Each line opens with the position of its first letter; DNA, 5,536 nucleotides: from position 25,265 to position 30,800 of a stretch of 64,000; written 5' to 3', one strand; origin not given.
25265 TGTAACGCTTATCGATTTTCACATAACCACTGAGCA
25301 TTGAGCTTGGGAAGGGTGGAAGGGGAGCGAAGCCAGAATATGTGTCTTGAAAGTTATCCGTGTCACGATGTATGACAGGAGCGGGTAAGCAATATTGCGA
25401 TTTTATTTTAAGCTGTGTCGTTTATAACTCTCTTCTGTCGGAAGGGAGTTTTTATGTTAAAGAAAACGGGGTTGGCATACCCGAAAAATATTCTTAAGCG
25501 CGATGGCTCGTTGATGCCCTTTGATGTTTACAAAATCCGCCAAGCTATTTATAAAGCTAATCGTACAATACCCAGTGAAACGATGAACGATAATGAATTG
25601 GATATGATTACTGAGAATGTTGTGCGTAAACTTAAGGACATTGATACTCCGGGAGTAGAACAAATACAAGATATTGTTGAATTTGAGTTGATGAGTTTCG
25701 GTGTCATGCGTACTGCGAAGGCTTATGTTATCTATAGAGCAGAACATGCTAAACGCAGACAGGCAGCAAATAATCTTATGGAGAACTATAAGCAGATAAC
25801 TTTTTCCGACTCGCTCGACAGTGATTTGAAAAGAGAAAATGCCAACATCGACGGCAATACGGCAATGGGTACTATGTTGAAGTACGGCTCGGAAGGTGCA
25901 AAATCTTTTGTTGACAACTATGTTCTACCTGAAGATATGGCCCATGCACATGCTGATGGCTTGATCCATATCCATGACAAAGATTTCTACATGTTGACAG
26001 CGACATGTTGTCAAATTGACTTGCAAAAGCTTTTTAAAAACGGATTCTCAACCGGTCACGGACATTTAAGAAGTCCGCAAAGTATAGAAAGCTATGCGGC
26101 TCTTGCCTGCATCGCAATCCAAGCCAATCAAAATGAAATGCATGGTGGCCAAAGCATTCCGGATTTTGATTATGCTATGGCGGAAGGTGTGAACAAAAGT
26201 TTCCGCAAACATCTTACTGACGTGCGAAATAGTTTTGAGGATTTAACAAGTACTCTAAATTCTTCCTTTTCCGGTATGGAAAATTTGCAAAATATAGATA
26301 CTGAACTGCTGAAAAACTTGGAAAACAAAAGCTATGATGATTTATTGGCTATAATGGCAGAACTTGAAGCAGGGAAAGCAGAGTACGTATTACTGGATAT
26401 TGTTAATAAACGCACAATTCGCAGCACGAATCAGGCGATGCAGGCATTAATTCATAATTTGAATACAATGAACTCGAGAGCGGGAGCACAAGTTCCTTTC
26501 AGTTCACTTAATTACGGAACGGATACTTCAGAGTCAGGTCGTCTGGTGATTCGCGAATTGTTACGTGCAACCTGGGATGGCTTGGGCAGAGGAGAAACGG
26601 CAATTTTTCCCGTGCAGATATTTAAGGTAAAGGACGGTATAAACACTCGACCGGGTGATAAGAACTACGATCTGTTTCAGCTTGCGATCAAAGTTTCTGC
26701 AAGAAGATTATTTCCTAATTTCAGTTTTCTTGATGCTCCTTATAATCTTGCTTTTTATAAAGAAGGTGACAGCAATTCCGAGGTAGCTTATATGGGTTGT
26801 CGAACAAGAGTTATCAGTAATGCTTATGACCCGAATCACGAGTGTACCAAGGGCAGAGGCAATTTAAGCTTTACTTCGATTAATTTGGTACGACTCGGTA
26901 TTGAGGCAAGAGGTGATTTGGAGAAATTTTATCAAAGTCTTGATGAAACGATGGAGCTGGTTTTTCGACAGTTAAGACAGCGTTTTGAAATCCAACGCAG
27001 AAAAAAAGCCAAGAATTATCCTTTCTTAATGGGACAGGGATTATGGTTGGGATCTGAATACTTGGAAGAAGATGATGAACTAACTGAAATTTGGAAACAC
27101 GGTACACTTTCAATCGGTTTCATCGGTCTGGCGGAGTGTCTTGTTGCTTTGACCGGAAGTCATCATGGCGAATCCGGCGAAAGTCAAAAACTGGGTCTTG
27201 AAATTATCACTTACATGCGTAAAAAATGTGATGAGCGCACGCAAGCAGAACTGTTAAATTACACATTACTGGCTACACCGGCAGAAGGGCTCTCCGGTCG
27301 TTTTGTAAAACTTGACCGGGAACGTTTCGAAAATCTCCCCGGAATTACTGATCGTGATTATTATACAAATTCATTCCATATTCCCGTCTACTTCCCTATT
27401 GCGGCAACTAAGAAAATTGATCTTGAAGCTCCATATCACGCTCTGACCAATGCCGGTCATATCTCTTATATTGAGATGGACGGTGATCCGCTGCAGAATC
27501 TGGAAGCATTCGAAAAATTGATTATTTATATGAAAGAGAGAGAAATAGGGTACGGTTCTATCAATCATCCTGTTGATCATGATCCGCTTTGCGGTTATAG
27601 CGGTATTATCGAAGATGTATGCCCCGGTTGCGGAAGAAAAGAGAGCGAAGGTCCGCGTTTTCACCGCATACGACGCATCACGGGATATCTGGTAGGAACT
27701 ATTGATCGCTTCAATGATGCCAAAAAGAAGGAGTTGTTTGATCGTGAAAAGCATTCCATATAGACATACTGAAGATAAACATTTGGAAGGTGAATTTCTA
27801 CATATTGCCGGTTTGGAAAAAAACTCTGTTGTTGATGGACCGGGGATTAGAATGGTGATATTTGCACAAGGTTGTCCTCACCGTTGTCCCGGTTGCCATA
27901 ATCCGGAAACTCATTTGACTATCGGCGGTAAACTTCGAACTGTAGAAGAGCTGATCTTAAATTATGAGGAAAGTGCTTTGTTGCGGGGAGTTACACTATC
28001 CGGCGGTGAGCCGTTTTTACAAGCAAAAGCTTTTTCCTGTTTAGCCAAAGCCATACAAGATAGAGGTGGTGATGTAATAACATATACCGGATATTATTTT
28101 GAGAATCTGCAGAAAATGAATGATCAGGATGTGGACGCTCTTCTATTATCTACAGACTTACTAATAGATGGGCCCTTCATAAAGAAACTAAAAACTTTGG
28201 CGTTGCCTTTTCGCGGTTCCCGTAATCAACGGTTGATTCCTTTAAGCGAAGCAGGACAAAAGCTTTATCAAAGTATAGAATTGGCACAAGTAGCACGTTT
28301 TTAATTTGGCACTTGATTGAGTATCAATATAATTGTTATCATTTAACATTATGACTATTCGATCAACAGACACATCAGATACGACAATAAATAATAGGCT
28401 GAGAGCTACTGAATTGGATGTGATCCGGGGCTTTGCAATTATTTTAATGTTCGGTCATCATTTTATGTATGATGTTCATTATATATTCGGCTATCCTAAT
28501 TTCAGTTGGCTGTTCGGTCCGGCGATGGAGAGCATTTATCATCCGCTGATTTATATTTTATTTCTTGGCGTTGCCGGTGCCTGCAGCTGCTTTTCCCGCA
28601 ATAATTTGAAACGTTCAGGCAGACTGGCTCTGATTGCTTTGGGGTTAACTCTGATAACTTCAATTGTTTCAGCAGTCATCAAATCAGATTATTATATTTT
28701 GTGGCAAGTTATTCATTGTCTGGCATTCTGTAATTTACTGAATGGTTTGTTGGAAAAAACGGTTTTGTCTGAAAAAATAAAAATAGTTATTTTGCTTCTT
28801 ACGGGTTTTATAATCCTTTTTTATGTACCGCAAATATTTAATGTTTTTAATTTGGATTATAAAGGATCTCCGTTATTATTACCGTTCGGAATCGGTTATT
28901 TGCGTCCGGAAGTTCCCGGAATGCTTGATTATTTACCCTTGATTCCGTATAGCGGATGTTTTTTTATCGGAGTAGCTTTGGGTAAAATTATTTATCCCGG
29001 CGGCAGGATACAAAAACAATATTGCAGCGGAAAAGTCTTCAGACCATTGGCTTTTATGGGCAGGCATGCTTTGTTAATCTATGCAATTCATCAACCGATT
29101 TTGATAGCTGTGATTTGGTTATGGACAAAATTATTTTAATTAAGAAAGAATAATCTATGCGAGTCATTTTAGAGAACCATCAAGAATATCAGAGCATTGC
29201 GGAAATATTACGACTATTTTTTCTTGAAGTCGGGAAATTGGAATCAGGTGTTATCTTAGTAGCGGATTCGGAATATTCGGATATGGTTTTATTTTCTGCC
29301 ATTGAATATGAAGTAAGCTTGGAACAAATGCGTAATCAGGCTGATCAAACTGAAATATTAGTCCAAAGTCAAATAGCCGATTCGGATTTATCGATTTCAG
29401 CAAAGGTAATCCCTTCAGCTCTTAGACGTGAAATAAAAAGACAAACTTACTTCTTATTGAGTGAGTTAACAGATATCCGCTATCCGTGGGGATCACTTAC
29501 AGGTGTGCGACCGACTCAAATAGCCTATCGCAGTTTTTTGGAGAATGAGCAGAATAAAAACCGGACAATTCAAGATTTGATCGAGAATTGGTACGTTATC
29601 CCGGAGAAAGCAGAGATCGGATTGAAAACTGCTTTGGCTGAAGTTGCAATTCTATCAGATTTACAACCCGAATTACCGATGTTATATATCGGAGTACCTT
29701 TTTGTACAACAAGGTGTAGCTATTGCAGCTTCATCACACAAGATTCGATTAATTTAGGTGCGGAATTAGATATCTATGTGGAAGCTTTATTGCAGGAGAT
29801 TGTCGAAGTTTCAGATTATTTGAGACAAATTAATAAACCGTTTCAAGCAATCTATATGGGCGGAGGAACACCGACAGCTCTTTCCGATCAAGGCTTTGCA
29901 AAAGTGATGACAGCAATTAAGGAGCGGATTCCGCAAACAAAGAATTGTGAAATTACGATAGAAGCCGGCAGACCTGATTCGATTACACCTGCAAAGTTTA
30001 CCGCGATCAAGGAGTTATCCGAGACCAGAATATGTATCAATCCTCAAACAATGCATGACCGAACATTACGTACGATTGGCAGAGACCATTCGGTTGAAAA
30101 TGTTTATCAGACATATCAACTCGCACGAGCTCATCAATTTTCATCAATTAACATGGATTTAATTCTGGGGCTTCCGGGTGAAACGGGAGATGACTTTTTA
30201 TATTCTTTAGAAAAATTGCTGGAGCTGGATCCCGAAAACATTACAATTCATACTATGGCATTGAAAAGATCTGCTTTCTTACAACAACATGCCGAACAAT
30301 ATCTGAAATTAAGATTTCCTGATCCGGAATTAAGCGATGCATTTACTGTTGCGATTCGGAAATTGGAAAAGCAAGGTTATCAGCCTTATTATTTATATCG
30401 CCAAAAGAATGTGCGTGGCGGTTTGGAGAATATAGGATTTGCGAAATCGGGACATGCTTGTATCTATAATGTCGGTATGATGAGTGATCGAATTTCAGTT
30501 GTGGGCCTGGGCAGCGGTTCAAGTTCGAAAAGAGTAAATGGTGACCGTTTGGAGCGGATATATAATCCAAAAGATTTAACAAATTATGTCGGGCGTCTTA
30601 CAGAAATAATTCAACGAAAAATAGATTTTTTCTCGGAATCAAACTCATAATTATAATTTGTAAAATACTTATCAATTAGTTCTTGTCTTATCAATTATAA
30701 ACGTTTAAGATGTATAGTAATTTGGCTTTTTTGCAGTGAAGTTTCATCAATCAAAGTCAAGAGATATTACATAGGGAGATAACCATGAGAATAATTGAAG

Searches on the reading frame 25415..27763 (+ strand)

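Call 66: search_protein_families(library=pfam, proteins=[window:25415-27763:+], max_evalue=0.000001)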
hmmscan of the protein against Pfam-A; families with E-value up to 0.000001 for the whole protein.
window:25415-27763:+ (782 aa): 2 families
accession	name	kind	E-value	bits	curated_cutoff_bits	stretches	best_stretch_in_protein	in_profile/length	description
PF13597.11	NRDD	-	1.5e-196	654.8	26.2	1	141-780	1-562/562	Anaerobic ribonucleoside-triphosphate reductase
PF03477.21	ATP-cone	-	1.4e-17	64.4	25.8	1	25-112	2-87/88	ATP cone domain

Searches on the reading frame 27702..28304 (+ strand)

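Call 66: search_protein_families(library=pfam, proteins=[window:27702-28304:+], max_evalue=0.000001)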
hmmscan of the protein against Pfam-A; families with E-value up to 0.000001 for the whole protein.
window:27702-28304:+ (200 aa): 2 families
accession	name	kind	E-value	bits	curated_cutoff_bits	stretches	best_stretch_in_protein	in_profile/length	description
PF13353.11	Fer4_12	-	7.7e-34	117.4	22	1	44-179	1-137/137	4Fe-4S single cluster domain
PF04055.27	Radical_SAM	-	1.9e-08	35.1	29.5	1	52-148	1-106/166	Radical SAM superfamily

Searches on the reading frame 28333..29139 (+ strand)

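Call 66: search_protein_families(library=pfam, proteins=[window:28333-29139:+], max_evalue=0.000001)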
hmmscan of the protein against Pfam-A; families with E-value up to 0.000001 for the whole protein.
window:28333-29139:+ (268 aa): 1 family
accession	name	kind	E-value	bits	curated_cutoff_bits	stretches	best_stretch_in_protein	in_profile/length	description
PF07786.18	HGSNAT_cat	-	1.5e-37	129.7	22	1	24-255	1-222/222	Heparan-alpha-glucosaminide N-acetyltransferase, catalytic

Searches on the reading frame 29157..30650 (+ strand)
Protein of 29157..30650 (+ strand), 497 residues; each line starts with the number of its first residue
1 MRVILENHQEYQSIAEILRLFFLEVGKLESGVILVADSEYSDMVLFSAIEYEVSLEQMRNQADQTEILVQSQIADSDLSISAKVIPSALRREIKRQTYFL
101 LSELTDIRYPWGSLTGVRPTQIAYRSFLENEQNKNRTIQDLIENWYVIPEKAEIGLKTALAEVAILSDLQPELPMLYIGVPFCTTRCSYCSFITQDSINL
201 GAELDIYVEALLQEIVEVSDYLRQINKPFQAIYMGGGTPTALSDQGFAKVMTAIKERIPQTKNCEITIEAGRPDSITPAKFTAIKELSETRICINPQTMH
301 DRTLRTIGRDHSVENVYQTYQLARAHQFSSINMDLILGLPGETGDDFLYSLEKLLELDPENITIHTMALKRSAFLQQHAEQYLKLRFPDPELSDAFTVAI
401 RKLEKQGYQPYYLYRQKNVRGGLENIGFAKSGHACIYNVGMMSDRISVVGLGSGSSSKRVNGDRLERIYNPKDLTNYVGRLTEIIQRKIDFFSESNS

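Call 66: search_protein_families(library=pfam, proteins=[window:29157-30650:+], max_evalue=0.000001)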
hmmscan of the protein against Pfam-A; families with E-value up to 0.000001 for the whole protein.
window:29157-30650:+ (497 aa): 1 family
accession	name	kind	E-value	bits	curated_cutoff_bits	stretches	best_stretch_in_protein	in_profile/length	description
PF04055.27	Radical_SAM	-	1.9e-23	83.9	29.5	1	180-353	4-165/166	Radical SAM superfamily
